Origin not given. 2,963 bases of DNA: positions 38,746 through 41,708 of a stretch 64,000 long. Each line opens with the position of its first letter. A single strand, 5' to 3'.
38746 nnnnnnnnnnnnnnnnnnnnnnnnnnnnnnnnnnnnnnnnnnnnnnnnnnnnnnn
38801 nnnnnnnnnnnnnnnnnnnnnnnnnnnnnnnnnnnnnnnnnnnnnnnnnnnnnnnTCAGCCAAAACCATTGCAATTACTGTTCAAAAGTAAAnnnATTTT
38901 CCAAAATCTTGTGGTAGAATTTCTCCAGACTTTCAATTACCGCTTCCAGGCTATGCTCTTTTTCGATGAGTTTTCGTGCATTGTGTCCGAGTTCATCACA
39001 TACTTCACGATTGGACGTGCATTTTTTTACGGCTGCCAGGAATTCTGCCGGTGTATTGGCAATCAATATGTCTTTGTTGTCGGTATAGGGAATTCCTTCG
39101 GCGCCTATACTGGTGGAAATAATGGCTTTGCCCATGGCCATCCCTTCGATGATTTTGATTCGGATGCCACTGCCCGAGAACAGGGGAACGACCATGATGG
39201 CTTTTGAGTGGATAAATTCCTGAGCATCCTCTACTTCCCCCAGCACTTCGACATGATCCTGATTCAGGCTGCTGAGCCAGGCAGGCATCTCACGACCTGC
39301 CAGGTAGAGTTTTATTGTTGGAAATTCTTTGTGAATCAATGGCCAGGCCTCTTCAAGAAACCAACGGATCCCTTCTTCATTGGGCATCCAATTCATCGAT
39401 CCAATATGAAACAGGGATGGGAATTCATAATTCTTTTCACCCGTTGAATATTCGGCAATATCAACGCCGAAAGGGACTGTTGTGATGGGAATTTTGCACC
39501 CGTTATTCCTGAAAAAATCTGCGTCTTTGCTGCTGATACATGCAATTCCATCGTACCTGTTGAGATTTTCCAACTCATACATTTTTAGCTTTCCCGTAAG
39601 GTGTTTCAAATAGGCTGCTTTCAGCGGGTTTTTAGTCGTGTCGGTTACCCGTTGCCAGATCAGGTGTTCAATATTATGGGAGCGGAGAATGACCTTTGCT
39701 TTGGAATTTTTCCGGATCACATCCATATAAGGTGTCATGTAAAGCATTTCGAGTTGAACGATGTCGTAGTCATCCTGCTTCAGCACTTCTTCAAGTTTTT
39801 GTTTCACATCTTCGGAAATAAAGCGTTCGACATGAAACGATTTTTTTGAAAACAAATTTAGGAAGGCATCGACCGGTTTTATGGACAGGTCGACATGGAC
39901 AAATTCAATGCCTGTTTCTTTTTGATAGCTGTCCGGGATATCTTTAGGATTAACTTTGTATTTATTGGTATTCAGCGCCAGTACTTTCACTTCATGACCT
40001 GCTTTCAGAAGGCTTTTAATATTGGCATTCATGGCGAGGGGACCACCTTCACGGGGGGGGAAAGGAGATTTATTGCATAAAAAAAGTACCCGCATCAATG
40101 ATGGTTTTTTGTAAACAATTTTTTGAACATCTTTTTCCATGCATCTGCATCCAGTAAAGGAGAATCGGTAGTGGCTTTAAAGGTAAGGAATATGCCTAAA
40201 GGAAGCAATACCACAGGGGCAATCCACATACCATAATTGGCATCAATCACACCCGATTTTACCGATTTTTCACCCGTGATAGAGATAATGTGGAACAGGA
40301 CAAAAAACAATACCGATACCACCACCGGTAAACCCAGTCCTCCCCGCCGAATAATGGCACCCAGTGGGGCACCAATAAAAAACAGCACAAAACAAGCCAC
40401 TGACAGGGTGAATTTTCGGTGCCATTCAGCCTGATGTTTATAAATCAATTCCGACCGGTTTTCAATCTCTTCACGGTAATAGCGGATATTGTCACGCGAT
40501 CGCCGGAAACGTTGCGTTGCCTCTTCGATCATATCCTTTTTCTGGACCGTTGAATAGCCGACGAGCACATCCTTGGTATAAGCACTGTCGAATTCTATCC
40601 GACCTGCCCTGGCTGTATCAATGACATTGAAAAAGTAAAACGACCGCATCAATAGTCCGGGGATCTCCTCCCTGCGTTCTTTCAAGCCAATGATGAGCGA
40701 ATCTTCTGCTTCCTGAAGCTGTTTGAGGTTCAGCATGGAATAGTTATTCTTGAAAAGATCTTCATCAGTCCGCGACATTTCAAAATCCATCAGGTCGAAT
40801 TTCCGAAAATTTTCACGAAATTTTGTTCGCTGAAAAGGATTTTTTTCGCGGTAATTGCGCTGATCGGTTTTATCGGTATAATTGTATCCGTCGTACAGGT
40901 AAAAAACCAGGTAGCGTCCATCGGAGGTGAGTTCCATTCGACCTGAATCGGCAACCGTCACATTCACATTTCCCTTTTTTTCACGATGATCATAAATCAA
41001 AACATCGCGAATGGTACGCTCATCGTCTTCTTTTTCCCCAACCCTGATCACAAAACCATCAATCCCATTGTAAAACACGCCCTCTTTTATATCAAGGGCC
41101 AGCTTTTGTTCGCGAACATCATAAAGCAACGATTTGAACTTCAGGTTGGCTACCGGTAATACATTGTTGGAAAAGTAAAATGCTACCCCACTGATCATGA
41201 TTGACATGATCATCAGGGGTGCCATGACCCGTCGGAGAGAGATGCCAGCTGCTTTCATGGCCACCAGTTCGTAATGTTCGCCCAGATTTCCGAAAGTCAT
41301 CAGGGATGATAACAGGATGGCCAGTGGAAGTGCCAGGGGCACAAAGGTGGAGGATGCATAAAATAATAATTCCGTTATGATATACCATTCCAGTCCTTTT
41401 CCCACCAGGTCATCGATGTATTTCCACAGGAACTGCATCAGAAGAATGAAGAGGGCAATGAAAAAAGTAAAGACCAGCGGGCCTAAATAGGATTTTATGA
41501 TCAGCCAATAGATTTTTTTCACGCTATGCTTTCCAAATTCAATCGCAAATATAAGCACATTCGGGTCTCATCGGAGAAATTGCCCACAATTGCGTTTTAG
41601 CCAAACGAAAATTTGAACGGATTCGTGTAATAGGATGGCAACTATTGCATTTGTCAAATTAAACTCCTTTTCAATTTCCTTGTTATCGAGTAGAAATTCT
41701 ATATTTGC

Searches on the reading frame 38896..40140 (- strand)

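Call 31: search_protein_families(library=pfam, proteins=[window:38896-40140:-], max_evalue=0.01)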
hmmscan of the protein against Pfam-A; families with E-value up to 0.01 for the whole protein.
window:38896-40140:- (415 aa): 4 families
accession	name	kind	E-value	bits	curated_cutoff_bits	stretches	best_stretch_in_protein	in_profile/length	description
PF13692.12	Glyco_trans_1_4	-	8.7e-24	84.8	27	1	242-376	3-141/142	Glycosyl transferases group 1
PF00534.26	Glycos_transf_1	-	1.6e-09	37.9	26.4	1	264-390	35-171/172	Glycosyl transferases group 1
PF13524.12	Glyco_trans_1_2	-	8.8e-09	35.9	25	1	271-405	10-142/144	Glycosyl transferase-like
PF13439.12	Glyco_transf_4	-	1.6e-07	32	28.5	1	42-229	13-169/170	Glycosyltransferase Family 4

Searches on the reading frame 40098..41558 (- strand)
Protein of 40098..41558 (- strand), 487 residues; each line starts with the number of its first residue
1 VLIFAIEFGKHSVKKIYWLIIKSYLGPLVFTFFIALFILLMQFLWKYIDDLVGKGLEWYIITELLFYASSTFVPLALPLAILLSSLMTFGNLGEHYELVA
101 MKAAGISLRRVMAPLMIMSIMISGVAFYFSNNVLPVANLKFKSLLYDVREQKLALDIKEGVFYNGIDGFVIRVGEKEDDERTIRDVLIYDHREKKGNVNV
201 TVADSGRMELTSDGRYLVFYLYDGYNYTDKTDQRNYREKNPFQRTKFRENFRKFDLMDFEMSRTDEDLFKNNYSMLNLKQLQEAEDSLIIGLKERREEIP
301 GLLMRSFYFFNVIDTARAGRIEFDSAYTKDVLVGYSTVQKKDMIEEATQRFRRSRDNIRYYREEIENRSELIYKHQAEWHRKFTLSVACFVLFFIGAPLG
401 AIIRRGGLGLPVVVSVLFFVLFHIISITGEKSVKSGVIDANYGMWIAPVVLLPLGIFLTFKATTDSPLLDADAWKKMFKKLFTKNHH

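Call 31: search_protein_families(library=pfam, proteins=[window:40098-41558:-], max_evalue=0.01)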
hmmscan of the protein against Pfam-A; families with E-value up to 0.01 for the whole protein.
window:40098-41558:- (487 aa): 1 family
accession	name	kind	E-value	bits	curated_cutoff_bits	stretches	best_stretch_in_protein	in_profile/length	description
PF03739.19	LptF_LptG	-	9.5e-76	255.5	27.9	1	19-458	2-350/353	Lipopolysaccharide export system permease LptF/LptG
